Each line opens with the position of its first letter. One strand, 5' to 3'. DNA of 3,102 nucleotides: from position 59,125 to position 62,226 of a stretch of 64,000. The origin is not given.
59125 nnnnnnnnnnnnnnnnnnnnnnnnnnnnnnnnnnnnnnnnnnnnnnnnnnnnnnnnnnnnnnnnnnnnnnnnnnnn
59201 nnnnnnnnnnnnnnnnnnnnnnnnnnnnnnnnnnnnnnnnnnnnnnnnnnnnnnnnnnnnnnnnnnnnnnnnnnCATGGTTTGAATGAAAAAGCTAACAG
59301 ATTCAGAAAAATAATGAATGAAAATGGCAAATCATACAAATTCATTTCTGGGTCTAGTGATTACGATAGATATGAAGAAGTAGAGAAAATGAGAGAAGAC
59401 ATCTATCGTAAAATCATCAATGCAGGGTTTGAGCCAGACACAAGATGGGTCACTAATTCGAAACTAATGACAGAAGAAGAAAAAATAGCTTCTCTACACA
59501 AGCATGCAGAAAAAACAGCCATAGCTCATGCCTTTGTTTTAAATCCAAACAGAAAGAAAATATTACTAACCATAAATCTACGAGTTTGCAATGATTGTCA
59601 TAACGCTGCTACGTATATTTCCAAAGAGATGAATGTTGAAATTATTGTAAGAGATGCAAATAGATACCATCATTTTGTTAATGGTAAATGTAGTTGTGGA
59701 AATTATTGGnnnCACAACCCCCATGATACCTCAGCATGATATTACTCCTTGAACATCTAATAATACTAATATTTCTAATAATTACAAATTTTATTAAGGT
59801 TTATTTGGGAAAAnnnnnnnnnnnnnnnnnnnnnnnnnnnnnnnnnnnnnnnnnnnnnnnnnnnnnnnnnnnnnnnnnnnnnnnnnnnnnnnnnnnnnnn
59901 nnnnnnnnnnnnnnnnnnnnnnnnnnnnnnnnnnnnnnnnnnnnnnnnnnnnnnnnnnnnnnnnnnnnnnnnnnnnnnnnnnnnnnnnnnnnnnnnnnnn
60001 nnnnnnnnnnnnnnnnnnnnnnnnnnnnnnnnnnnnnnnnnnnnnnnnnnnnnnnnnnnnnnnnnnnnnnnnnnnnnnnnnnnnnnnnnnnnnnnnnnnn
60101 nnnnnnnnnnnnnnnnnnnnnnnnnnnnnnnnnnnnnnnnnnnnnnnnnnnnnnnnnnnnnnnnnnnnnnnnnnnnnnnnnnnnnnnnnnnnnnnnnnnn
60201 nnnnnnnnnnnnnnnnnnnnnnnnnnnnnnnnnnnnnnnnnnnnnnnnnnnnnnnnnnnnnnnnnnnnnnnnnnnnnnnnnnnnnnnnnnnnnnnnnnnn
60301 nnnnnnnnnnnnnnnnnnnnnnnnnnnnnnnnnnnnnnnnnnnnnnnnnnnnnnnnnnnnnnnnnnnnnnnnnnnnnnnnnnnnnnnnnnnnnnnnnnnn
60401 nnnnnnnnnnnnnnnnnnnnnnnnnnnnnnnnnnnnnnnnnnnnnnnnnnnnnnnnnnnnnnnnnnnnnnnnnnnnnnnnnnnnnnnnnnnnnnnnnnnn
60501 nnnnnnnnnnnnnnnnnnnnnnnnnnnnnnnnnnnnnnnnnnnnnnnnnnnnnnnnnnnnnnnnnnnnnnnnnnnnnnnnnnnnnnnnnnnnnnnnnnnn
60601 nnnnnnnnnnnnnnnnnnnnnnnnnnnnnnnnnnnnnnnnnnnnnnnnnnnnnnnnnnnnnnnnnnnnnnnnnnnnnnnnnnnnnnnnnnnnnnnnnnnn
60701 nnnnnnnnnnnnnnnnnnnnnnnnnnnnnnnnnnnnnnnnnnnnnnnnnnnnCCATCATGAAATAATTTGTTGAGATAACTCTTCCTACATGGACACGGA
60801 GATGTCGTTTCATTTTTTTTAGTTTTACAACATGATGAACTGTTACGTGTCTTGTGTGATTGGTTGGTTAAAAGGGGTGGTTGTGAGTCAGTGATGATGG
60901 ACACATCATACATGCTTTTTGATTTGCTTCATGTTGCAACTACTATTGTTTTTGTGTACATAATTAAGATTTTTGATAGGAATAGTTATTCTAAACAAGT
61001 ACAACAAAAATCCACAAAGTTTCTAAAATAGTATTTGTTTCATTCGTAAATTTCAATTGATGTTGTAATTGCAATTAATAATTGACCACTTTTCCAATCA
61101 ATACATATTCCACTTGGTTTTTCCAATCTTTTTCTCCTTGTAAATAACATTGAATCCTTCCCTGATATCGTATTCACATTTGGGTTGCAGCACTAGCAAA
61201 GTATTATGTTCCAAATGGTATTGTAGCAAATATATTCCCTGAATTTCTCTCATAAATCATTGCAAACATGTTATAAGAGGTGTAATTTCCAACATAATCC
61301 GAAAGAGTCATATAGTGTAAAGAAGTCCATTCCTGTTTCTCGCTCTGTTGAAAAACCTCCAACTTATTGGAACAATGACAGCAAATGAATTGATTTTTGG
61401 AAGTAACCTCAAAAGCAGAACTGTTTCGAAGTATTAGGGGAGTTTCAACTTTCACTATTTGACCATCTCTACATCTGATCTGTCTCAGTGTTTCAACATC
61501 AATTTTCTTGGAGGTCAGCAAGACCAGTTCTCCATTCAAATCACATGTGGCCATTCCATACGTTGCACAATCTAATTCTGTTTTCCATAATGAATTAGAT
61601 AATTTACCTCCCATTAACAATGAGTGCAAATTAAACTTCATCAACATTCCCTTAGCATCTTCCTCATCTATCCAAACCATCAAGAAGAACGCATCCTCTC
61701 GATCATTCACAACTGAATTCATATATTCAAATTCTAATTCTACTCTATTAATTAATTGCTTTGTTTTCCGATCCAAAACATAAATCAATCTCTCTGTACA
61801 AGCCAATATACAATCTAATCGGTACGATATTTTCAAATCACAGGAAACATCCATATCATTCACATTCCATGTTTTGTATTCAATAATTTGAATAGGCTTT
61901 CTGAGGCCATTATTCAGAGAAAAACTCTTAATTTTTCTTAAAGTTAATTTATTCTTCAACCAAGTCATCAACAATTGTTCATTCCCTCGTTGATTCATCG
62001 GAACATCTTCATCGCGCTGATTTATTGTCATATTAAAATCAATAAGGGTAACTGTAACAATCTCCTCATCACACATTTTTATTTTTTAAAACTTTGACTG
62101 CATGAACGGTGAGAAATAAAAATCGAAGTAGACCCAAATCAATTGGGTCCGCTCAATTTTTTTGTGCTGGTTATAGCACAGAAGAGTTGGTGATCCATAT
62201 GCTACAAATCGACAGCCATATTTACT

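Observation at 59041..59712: Stand-alone plant-type DYW cytidine deaminase gene outside plants, with an anomalous 5' end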

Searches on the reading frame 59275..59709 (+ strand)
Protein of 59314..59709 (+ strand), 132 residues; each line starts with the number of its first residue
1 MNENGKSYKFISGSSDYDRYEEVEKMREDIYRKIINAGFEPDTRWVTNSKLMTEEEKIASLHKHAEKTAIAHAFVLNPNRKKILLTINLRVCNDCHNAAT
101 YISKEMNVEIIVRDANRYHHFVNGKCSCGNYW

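Call 59: find_related_loci(query=window:59314-59709:+, collection=metagenome_contigs, flank=5000)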
Query window:59314-59709:+ (132 aa) in metagenome_contigs; peptide patterns used: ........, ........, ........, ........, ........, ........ (x = any residue, [..] = any of these).
219 stretches matched a pattern; 12 encode a relative of the query (tblastn E <= 1e-3); 12 distinct loci.
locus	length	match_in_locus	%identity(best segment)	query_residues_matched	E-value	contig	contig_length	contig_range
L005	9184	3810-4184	43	6-132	3e-30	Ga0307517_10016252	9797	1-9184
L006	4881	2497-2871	42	6-132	3e-30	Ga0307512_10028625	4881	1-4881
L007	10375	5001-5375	43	6-132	3e-30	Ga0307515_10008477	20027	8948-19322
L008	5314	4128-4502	42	6-132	3e-30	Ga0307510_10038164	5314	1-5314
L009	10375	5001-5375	41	6-132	4e-30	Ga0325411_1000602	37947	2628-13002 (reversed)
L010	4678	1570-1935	39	8-132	2e-27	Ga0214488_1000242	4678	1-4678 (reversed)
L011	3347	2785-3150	38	8-132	6e-27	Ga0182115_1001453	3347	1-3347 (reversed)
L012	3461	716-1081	38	8-132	7e-27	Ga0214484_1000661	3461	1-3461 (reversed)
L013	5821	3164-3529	38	8-132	1e-26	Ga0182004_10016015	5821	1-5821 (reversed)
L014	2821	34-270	49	54-132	2e-23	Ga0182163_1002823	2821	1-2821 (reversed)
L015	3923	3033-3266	53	55-132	2e-23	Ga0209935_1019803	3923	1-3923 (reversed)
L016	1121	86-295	50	61-132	8e-19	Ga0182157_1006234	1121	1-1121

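Call 66: find_homologous_proteins(query=A3, max_evalue=1e-10)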
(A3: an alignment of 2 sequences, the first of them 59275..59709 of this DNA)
Query A3 (2 sequences) (145 aa, profile of the alignment): 465 proteins with E <= 1e-10 among 617 candidates; the best 120 are listed.
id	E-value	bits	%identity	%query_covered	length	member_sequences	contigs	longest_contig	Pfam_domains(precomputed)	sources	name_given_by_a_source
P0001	8.6e-80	284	100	91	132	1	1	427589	PF14432.13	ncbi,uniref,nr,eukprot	ncbi:predicted protein [Naegleria gruberi]|uniref:Predicted protein n=1 Tax=Naegleria gruberi TaxID=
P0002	1.4e-54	202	55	88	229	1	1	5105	PF20431.5,PF01535.27,PF14432.13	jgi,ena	-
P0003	2.0e-54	202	52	91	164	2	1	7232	PF20431.5,PF14432.13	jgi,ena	-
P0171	5.0e-44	168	42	99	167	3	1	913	PF20431.5,PF20430.4,PF14432.13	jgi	-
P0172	1.5e-42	163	46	89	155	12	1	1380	PF20430.4,PF14432.13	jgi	jgi:hypothetical protein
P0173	3.0e-42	162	46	89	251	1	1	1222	PF13041.13,PF20431.5,PF12854.14,PF01535.27,PF13812.13,PF14432.13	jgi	jgi:pentatricopeptide repeat protein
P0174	3.6e-42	162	40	97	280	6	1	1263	PF13041.13,PF20431.5,PF12854.14,PF01535.27,PF13812.13,PF23276.3,PF14432.13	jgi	-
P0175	1.1e-41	160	47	89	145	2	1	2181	PF20430.4,PF14432.13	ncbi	-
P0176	6.4e-39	151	53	66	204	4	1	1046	PF20431.5,PF14432.13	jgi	-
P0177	1.3e-38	150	43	89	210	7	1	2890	PF20431.5,PF20430.4,PF14432.13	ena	-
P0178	1.9e-37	147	42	94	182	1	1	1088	PF20431.5,PF20430.4,PF14432.13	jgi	-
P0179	3.0e-37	146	45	89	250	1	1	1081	PF13041.13,PF20431.5,PF12854.14,PF20430.4,PF14432.13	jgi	-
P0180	9.2e-37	144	43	89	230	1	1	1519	PF20431.5,PF20430.4,PF14432.13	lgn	-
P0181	4.5e-36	142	43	89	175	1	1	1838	PF20431.5,PF20430.4,PF14432.13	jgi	jgi:hypothetical protein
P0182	1.1e-35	141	41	89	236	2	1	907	PF20431.5,PF01535.27,PF20430.4,PF14432.13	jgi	jgi:pentatricopeptide repeat protein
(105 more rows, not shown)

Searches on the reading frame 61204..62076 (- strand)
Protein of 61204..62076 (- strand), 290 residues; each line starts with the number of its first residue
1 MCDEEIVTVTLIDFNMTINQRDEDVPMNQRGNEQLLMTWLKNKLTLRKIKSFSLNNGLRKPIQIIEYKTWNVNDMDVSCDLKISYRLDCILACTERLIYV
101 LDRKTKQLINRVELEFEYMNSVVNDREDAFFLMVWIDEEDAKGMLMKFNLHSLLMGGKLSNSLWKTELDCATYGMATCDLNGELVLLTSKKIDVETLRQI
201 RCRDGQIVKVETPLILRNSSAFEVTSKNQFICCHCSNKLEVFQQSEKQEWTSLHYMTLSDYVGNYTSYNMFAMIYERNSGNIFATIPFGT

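Call 4: search_protein_families(library=pfam, proteins=[window:61204-62076:-], max_evalue=0.01)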
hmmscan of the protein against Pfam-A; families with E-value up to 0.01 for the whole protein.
window:61204-62076:- (290 aa): 1 family
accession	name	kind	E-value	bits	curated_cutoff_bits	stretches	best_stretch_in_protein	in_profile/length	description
PF00025.27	Arf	-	0.0018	18.2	22.3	1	62-176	50-162/174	ADP-ribosylation factor family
